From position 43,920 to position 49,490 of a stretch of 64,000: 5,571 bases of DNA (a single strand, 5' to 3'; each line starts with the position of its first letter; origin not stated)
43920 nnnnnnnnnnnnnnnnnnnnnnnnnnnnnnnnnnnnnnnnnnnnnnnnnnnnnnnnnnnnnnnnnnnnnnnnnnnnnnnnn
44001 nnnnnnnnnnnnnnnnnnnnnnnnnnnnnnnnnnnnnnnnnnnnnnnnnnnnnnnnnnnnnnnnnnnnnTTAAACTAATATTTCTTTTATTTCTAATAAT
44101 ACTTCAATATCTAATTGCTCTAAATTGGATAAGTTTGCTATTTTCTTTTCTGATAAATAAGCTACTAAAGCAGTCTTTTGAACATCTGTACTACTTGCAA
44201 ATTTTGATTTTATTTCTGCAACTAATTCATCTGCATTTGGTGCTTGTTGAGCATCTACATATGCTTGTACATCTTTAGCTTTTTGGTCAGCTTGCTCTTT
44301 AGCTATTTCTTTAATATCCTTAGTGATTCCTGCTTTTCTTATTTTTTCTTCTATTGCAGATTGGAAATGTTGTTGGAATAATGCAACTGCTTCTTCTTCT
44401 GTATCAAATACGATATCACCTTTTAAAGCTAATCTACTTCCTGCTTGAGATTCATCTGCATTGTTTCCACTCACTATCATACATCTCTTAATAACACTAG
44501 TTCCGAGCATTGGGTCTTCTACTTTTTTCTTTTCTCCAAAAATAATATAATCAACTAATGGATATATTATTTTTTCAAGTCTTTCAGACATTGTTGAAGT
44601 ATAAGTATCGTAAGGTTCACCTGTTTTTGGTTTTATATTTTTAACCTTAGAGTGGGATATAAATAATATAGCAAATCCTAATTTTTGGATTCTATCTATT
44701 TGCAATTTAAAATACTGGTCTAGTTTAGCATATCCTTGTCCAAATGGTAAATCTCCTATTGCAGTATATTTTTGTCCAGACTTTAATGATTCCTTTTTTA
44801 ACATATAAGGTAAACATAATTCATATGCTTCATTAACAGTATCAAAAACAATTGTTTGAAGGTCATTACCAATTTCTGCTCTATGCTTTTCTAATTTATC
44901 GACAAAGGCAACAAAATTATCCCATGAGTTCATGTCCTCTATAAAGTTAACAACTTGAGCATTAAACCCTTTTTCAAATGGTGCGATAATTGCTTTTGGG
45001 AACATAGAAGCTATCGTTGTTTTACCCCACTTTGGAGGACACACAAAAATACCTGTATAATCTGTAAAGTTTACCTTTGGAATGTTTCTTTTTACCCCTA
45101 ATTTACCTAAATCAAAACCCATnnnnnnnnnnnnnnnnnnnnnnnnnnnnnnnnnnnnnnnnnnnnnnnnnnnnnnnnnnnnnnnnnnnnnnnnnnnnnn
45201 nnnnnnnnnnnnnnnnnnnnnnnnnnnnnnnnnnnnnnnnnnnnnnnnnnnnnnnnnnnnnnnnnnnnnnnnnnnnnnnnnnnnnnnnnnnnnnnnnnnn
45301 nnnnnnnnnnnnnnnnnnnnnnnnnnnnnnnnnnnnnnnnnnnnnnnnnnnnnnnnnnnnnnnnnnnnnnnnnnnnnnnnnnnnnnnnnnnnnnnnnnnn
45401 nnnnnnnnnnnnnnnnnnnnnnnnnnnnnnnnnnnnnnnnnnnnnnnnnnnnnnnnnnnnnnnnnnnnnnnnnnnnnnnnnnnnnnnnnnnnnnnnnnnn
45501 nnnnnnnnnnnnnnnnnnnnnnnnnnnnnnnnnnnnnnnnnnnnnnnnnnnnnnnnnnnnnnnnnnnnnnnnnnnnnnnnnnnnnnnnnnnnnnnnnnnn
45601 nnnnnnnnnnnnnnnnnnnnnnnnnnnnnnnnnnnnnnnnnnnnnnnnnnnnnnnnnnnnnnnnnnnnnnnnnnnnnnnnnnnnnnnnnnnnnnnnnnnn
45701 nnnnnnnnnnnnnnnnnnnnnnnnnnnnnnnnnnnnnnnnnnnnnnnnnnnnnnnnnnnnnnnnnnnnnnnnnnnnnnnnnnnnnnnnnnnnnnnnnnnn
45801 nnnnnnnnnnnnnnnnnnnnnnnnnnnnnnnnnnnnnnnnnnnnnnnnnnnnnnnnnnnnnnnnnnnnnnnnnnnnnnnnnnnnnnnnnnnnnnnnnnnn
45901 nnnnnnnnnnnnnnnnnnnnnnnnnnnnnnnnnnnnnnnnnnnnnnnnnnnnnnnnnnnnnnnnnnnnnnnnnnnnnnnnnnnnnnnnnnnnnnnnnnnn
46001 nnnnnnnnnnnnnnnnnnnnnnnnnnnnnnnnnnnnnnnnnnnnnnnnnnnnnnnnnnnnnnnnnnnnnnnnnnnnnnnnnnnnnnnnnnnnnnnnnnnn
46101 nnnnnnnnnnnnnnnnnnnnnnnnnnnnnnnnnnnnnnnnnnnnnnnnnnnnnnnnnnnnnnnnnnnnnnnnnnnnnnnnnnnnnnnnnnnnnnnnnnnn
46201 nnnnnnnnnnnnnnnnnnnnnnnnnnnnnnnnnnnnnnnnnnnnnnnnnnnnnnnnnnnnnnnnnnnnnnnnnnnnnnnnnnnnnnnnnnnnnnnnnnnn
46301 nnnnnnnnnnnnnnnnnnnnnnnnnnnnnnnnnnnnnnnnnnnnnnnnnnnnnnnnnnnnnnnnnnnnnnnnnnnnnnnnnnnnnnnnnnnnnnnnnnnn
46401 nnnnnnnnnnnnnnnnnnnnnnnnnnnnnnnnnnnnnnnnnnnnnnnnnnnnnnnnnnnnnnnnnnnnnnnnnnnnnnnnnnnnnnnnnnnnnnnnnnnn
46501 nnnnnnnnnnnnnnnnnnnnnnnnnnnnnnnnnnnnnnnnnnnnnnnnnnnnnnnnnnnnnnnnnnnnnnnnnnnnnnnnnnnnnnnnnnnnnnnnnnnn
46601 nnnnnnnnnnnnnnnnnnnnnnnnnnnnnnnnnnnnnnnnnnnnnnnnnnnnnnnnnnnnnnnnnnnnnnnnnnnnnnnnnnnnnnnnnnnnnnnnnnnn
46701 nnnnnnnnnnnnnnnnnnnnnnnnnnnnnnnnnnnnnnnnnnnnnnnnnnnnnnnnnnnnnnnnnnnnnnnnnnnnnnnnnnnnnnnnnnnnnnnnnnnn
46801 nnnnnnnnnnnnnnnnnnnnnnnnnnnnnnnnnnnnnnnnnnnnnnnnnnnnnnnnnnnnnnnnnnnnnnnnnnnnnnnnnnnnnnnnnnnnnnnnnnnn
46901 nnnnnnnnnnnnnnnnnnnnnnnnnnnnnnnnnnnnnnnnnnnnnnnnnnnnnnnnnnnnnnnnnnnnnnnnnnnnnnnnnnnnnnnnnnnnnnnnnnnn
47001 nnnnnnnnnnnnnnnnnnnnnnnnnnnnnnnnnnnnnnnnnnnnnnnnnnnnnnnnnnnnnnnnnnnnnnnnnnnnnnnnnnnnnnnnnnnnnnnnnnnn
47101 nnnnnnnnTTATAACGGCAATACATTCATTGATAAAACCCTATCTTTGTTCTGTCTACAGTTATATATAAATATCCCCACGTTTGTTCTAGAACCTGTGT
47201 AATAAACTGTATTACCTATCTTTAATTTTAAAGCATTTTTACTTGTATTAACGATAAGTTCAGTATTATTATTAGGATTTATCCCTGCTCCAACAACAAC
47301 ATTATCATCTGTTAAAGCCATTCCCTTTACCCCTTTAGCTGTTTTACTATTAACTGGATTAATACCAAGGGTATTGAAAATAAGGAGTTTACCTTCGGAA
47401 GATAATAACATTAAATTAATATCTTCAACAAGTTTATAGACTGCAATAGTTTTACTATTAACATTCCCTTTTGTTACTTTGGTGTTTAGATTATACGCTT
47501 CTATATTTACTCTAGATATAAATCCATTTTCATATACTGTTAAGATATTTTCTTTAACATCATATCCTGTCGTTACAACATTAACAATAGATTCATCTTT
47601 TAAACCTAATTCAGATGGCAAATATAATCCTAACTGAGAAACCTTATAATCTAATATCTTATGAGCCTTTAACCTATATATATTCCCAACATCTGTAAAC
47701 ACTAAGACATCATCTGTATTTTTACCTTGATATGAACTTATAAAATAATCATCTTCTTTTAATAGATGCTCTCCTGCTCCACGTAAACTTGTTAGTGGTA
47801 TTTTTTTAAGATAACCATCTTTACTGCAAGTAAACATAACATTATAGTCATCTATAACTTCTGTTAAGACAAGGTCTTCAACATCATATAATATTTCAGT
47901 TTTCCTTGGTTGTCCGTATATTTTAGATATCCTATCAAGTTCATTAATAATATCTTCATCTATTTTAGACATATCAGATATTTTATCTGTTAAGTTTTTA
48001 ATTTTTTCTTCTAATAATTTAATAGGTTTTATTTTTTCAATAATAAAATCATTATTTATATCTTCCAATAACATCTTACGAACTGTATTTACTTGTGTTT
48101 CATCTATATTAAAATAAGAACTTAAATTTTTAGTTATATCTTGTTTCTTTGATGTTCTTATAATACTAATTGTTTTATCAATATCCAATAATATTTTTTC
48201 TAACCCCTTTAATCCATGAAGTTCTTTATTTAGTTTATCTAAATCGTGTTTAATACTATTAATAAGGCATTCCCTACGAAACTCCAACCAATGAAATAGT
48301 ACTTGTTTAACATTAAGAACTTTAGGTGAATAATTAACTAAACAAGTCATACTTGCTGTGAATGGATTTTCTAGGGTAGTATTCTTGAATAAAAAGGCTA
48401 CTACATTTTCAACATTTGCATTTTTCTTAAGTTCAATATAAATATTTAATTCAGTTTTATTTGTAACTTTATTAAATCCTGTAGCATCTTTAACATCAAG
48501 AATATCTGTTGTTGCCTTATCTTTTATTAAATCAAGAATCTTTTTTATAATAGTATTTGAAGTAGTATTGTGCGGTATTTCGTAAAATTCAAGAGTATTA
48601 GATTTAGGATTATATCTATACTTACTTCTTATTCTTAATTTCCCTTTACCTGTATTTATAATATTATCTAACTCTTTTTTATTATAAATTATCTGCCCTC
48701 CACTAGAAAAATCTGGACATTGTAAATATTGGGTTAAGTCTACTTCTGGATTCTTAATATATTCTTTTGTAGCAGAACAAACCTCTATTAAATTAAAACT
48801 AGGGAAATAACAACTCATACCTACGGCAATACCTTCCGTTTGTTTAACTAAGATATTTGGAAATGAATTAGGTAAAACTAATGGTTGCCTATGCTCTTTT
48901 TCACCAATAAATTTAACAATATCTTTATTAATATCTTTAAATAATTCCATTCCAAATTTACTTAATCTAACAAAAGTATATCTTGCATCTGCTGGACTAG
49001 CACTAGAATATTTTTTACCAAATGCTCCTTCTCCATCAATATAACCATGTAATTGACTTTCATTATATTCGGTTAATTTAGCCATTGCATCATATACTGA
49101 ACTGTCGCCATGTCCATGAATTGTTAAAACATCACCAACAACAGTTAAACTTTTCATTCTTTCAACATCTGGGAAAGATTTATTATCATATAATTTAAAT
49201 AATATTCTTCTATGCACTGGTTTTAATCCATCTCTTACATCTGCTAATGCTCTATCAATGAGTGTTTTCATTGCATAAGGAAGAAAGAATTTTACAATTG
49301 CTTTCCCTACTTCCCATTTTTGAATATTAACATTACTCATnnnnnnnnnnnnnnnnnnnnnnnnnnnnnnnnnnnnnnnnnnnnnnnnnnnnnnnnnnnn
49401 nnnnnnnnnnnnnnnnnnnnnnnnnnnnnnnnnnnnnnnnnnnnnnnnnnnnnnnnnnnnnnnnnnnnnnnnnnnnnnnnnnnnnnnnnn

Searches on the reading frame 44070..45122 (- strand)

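Call 49: search_protein_families(library=pfam, max_evalue=0.01, proteins=[window:44070-45122:-])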
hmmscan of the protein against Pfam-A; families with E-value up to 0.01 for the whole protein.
window:44070-45122:- (350 aa): 1 family
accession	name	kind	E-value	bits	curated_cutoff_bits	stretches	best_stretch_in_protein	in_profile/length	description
PF13479.12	AAA_24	-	1.3e-35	123.5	27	1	27-221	8-187/195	AAA domain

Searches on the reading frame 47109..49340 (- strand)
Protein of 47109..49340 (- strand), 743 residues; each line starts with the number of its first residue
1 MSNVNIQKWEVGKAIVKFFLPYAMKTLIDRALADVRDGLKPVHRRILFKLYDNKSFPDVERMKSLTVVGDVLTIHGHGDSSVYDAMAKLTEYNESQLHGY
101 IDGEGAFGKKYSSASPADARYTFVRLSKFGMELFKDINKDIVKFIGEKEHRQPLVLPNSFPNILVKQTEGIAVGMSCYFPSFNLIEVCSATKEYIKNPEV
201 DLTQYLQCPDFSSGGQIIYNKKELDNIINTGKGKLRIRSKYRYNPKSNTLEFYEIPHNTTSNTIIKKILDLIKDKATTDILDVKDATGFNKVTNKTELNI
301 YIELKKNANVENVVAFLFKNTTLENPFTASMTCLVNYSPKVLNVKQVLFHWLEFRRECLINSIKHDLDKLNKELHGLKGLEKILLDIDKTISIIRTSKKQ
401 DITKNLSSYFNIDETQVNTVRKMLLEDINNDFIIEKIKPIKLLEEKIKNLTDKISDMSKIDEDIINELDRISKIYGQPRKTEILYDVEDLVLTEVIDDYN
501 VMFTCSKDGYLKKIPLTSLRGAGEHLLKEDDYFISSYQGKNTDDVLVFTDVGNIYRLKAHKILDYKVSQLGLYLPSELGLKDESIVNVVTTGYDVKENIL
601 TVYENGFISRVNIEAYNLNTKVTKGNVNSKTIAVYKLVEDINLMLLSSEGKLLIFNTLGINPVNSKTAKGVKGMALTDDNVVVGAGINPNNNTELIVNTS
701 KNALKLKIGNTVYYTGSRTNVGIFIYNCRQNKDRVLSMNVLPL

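Call 91: search_protein_families(library=pfam, max_evalue=0.00001, proteins=[window:47109-49340:-])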
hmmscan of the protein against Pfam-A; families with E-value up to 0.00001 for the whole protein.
window:47109-49340:- (743 aa): 2 families
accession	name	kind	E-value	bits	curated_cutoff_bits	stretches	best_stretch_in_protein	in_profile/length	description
PF00521.26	DNA_topoisoIV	-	1.9e-100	337.2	31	1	30-469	1-432/432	DNA gyrase/topoisomerase IV, subunit A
PF03989.18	DNA_gyraseA_C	-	1.5e-08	34.4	27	0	642-686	2-45/48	DNA gyrase C-terminal domain, beta-propeller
